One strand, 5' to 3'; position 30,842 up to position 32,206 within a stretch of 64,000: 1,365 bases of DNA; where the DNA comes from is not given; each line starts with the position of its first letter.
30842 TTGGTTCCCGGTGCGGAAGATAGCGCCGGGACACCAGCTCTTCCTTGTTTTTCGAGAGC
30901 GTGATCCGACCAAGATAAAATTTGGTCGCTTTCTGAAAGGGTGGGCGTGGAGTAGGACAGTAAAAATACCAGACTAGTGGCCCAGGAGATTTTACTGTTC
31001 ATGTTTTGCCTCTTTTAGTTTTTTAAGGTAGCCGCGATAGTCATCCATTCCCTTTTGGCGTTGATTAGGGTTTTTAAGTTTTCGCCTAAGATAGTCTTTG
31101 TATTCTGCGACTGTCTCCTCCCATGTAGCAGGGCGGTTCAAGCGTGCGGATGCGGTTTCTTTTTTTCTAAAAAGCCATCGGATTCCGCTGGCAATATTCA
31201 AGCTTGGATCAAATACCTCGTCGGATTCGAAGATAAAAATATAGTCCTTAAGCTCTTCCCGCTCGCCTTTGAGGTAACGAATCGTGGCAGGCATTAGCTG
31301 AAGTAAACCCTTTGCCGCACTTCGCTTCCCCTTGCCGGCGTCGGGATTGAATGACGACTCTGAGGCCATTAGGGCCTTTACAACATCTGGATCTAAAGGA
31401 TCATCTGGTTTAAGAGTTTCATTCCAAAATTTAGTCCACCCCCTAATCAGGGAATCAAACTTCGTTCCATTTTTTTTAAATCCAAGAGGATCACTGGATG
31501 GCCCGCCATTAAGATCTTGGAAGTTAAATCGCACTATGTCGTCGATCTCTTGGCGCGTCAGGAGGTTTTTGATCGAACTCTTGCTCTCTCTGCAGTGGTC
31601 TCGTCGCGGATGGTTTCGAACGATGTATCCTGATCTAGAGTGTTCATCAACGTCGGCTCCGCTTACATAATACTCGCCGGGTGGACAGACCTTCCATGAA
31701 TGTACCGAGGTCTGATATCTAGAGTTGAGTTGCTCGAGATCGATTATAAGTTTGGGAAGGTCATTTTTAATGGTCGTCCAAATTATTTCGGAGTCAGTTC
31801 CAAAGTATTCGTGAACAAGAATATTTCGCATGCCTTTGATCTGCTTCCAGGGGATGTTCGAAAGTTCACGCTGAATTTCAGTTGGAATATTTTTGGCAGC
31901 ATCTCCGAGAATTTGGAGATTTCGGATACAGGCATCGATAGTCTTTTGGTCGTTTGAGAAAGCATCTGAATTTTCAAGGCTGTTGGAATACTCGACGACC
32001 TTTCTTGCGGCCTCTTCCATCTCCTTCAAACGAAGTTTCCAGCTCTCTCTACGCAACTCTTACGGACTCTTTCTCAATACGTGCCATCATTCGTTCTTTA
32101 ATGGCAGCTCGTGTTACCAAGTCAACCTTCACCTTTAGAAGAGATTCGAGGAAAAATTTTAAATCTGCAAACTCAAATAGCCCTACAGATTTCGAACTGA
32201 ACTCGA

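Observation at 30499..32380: MNT antitoxin + HepT (HEPN RNase) toxin fused to a lytic-transglycosylase module + overlapping secreted protein: an unusual three-gene cassette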

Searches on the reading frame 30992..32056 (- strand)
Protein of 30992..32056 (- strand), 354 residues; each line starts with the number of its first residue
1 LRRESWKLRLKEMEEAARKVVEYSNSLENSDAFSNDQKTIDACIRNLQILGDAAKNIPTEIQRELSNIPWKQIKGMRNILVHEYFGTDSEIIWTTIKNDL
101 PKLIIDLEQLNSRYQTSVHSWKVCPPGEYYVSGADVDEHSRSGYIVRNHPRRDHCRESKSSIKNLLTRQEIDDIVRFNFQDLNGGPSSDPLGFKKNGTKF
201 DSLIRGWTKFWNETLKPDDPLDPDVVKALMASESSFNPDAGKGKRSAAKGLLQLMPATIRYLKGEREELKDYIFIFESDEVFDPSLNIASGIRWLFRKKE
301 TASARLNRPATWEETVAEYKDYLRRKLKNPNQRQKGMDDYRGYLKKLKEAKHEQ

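Call 3: search_protein_families(library=pfam, proteins=[window:30992-32056:-], max_evalue=0.1)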
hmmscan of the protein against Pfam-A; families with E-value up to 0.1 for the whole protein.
window:30992-32056:- (354 aa): 2 families
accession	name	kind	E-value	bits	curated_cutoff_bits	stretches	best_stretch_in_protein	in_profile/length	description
PF01934.22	HepT-like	-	5.4e-27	94.3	23.5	1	13-109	1-119/120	Ribonuclease HepT-like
PF01464.25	SLT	-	3.7e-11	43.1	21.3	1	221-311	12-86/117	Transglycosylase SLT domain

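Call 4: search_protein_families(library=ncbifam, proteins=[window:30992-32056:-], max_evalue=0.1)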
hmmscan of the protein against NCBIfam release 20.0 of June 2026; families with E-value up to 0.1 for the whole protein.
window:30992-32056:- (354 aa): 4 families
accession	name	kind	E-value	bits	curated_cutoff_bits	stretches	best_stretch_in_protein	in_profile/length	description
NF047751.1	HepT_toxin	equivalog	4.7e-12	45.9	60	2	69-103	83-117/120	type VII toxin-antitoxin system HepT family RNase toxin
NF047373.1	BB0259_flg_lyt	exception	0.00056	18.8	234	1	221-258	561-596/705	flagellar assembly lytic transglycosylase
NF008631.0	PRK11619.1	equivalog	0.002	16.5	536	1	226-295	497-560/644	murein transglycosylase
NF008670.0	PRK11671.1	equivalog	0.02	14.1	375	1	222-297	206-276/359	membrane-bound lytic murein transglycosylase MltC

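Call 5: search_protein_families(library=padloc, proteins=[window:30992-32056:-], max_evalue=0.1)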
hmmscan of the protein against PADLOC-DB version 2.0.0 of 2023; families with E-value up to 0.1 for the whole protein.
window:30992-32056:- (354 aa): 0 families

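Call 6: find_homologous_proteins(query=window:30992-32056:-)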
Query window:30992-32056:- (354 aa): 181 proteins with E <= 0.001 among 2013 candidates; the best 120 are listed.
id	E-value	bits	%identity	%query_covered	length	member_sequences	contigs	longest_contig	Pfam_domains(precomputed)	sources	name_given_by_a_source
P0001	7.1e-239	810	100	100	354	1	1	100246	PF01934.23,PF01464.26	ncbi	-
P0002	2.7e-136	472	58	99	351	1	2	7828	PF01934.23,PF01464.26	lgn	-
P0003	4.6e-136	472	57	98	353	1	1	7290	PF01934.23,PF01464.26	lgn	-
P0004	3.0e-134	466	60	95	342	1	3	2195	PF01934.23,PF01464.26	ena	-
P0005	7.6e-134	464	57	99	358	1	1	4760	PF01934.23,PF01464.26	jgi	jgi:uncharacterized protein with HEPN domain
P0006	4.0e-129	449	57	97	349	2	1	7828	PF01934.23,PF01464.26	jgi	-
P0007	6.8e-129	448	56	99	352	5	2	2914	PF01934.23,PF01464.26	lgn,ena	-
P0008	9.4e-127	441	55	98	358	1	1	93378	PF01934.23,PF01464.26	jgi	jgi:uncharacterized protein with HEPN domain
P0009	6.1e-126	438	54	99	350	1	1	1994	PF01934.23,PF01464.26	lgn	-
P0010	1.2e-125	437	53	97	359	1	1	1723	PF01934.23,PF01464.26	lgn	-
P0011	4.0e-124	432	56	95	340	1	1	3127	PF01934.23,PF01464.26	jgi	jgi:uncharacterized protein with HEPN domain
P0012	5.7e-124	432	54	99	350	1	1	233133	PF01934.23,PF01464.26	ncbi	-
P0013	4.2e-123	429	55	98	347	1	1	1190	PF01934.23,PF01464.26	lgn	-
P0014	1.6e-122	427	55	95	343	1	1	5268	PF01934.23,PF01464.26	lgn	-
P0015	6.8e-122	425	55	98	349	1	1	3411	PF01934.23,PF01464.26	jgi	jgi:uncharacterized protein with HEPN domain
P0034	4.1e-100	353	46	99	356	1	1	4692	PF01934.23,PF01464.26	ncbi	-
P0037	9.8e-91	323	42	99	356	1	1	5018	PF01464.26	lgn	-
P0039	1.1e-66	243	38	99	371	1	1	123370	PF01934.23,PF01464.26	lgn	-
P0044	4.4e-56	209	46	63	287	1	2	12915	PF01464.26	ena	-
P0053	1.9e-51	193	48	65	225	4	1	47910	PF01464.26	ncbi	ncbi:MAG: lytic transglycosylase domain-containing protein [Oligoflexia bacterium]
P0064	1.4e-48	184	43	61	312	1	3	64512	PF01464.26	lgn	-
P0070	4.3e-47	179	43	66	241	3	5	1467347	PF01464.26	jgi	jgi:hypothetical protein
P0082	6.4e-45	172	43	58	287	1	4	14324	PF01464.26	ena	-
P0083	8.7e-45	171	39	66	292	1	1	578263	-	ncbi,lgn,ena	-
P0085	1.6e-44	171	41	67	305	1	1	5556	PF01464.26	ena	-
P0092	1.8e-43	167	42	58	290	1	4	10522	PF01464.26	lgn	-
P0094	8.7e-43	165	39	67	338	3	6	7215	PF01464.26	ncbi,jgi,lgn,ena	jgi:hypothetical protein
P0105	4.4e-41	159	43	57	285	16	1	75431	PF01464.26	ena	-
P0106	7.4e-41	158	35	66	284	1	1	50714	PF01464.26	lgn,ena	-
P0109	1.7e-40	157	39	67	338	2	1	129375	PF01464.26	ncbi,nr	ncbi:MAG TPA: transglycosylase SLT domain-containing protein [Bacteriovoracaceae bacterium]|nr:trans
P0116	9.1e-40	155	39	67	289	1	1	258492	PF01464.26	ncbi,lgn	ncbi:MAG: transglycosylase SLT domain-containing protein [Bdellovibrionota bacterium]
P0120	1.2e-39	154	38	69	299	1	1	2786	PF01464.26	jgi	jgi:hypothetical protein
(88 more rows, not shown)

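Call 12: find_encoding_contigs(protein=P0012, flank=6000, max_places=3)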
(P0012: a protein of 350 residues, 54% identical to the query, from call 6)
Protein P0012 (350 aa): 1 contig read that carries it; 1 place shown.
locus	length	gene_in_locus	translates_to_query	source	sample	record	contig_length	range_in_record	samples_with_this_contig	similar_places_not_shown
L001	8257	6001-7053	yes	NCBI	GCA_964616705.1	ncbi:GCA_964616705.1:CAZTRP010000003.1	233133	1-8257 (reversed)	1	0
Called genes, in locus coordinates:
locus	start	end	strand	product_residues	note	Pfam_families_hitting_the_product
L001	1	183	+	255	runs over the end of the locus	PF00459:Inositol_P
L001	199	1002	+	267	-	-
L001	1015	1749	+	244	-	PF00483:NTP_transferase, PF12804:NTP_transf_3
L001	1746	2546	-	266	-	PF00528:BPD_transp_1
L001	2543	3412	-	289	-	PF00528:BPD_transp_1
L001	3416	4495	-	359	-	PF00005:ABC_tran, PF13304:AAA_21 (weak), PF08402:TOBE_2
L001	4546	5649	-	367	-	PF01547:SBP_bac_1, PF13416:SBP_bac_8, PF13343:SBP_bac_6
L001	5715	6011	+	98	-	PF01909:NTP_transf_2, PF18765:Polbeta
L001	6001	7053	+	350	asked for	PF01934:HepT-like, PF01464:SLT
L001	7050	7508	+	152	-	-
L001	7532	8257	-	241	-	?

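Call 13: find_encoding_contigs(protein=P0008, flank=6000, max_places=3)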
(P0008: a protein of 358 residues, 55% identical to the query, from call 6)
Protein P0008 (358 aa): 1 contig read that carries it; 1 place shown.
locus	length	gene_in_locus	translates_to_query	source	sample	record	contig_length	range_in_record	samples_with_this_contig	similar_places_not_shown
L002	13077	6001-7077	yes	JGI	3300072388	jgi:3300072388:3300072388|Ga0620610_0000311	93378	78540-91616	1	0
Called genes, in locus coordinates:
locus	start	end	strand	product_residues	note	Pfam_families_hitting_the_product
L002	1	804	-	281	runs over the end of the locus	PF01544:CorA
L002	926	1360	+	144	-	PF00571:CBS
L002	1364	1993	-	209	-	PF04536:TPM_phosphatase (weak)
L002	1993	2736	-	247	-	PF04536:TPM_phosphatase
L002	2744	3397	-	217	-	PF04011:LemA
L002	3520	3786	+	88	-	-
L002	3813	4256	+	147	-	PF07804:HipA_C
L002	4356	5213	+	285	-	-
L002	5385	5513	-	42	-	-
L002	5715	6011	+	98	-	PF01909:NTP_transf_2, PF18765:Polbeta, PF22600:MTPAP-like_central (weak)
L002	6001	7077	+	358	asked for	PF01934:HepT-like, PF01464:SLT (weak)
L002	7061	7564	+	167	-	-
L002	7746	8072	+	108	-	PF13384:HTH_23 (weak), PF13518:HTH_28, PF13551:HTH_29, PF13565:HTH_32 (weak)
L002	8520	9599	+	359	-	PF21088:MS_channel_1st, PF00924:MS_channel_2nd, PF21082:MS_channel_3rd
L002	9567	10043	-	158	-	PF00383:dCMP_cyt_deam_1, PF14437:MafB19-deam, PF14439:Bd3614-deam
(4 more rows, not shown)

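Call 14: find_encoding_contigs(protein=P0039, flank=6000, max_places=3)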
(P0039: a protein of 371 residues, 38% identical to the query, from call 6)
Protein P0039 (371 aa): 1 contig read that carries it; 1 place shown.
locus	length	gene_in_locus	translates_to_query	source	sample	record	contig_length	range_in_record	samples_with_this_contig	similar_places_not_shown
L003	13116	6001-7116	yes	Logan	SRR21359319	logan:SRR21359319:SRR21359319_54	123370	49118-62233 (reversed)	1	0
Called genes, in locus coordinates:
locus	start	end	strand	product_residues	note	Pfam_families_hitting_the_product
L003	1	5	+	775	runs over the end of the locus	PF03477:ATP-cone, PF00317:Ribonuc_red_lgN, PF02867:Ribonuc_red_lgC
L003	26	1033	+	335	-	PF00268:Ribonuc_red_sm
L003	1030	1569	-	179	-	-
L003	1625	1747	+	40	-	-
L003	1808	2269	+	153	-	-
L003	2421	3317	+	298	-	-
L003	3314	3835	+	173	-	-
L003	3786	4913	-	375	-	PF04055:Radical_SAM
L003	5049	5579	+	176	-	-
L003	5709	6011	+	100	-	PF01909:NTP_transf_2, PF18765:Polbeta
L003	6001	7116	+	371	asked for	PF01934:HepT-like, PF01464:SLT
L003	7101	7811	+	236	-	-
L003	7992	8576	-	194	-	PF01725:Ham1p_like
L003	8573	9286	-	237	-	PF01138:RNase_PH, PF03725:RNase_PH_C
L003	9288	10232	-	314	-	PF01520:Amidase_3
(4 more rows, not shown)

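Call 15: find_encoding_contigs(protein=P0070, flank=5000, max_places=3)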
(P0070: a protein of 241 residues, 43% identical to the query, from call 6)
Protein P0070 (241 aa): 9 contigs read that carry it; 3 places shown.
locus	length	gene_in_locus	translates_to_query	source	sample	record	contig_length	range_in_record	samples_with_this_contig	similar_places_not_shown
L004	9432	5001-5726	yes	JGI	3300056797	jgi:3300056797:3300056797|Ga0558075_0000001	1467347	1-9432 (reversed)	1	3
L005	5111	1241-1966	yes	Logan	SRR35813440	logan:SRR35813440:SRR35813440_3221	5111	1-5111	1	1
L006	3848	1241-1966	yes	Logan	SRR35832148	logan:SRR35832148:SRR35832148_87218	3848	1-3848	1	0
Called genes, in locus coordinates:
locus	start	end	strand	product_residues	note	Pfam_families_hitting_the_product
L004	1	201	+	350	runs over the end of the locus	-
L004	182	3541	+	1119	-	PF13884:Peptidase_S74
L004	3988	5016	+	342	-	PF02661:Fic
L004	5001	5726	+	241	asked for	PF01464:SLT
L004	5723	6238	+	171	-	-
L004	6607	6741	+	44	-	-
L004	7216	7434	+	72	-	PF22014:DUF6932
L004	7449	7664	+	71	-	PF22014:DUF6932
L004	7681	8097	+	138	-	PF01381:HTH_3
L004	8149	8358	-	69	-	PF07690:MFS_1 (weak)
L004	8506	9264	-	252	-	PF01695:IstB_IS21, PF20720:nSTAND3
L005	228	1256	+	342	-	PF02661:Fic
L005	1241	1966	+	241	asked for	PF01464:SLT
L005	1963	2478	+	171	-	-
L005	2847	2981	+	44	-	-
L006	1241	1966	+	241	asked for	PF01464:SLT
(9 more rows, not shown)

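Call 16: find_encoding_contigs(protein=P0083, flank=5000, max_places=3)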
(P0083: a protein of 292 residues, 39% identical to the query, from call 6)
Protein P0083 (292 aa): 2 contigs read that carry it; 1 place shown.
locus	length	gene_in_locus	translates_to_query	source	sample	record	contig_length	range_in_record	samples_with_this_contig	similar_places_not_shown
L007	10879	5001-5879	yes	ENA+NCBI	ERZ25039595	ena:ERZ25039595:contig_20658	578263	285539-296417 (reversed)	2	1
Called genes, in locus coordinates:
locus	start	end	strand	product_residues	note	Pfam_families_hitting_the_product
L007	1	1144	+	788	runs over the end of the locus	PF14742:GDE_N_bis, PF22422:MGH1-like_GH, PF06202:GDE_C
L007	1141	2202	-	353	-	PF00106:adh_short, PF08659:KR, PF13561:adh_short_C2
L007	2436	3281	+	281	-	PF02746:MR_MLE_N (weak), PF13378:MR_MLE_C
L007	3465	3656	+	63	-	-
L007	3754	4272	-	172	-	PF04239:DUF421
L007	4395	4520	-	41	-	-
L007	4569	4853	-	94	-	PF08843:AbiEii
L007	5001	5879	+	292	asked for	-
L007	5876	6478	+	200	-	-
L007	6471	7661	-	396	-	-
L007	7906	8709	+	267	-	PF01464:SLT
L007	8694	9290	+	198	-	-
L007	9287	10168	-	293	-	PF08843:AbiEii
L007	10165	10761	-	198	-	PF13338:AbiEi_4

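Call 17: find_encoding_contigs(protein=P0116, flank=5000, max_places=3)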
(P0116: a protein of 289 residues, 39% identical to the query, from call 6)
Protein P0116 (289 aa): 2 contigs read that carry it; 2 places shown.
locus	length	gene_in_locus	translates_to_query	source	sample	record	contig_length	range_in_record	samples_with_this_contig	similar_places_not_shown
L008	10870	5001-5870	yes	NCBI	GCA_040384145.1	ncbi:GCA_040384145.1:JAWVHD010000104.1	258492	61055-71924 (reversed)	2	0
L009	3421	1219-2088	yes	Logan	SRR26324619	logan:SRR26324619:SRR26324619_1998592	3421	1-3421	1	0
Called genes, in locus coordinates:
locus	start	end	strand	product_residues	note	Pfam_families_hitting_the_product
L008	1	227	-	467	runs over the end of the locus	PF01520:Amidase_3 (weak)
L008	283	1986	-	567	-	PF00034:Cytochrom_C (faint), PF21419:RoxA-like_Cyt-c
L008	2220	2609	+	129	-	-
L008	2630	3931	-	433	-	PF09423:PhoD (weak)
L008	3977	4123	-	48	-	-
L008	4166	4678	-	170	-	-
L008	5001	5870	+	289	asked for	PF01464:SLT (weak)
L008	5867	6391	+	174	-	-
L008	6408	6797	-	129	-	PF08780:NTase_sub_bind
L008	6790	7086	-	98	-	PF01909:NTP_transf_2 (weak), PF18765:Polbeta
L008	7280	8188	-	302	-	PF00753:Lactamase_B, PF23023:Anti-Pycsar_Apyc1 (weak)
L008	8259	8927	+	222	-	PF01227:GTP_cyclohydroI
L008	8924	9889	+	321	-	PF00490:ALAD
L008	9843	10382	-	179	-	-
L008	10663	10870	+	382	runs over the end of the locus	-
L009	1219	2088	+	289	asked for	PF01464:SLT (weak)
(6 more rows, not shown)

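Call 18: find_encoding_contigs(protein=P0053, flank=5000, max_places=3)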
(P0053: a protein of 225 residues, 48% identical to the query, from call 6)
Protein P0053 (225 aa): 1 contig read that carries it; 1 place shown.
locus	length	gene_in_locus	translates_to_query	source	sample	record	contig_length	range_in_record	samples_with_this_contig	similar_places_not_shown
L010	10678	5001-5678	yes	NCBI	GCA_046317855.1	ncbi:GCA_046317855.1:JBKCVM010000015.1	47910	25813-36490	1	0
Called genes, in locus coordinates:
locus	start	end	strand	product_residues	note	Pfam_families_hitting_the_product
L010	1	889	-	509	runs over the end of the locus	-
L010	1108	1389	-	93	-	-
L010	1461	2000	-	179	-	-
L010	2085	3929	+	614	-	PF00005:ABC_tran, PF03193:RsgA_GTPase (faint), PF03308:MeaB (faint), PF13476:AAA_23 (faint), PF13304:AAA_21 (weak), PF00005:ABC_tran, PF02463:SMC_N, PF16326:ABC_tran_CTD, +7 more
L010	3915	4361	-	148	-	-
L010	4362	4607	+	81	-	-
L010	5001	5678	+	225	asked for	PF01464:SLT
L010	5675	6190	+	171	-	-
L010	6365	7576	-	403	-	PF00155:Aminotran_1_2, PF01053:Cys_Met_Meta_PP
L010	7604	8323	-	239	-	PF03167:UDG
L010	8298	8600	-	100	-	PF00403:HMA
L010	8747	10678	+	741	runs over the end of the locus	PF17804:TSP_NTD, PF00595:PDZ, PF03572:Peptidase_S41, PF11818:DUF3340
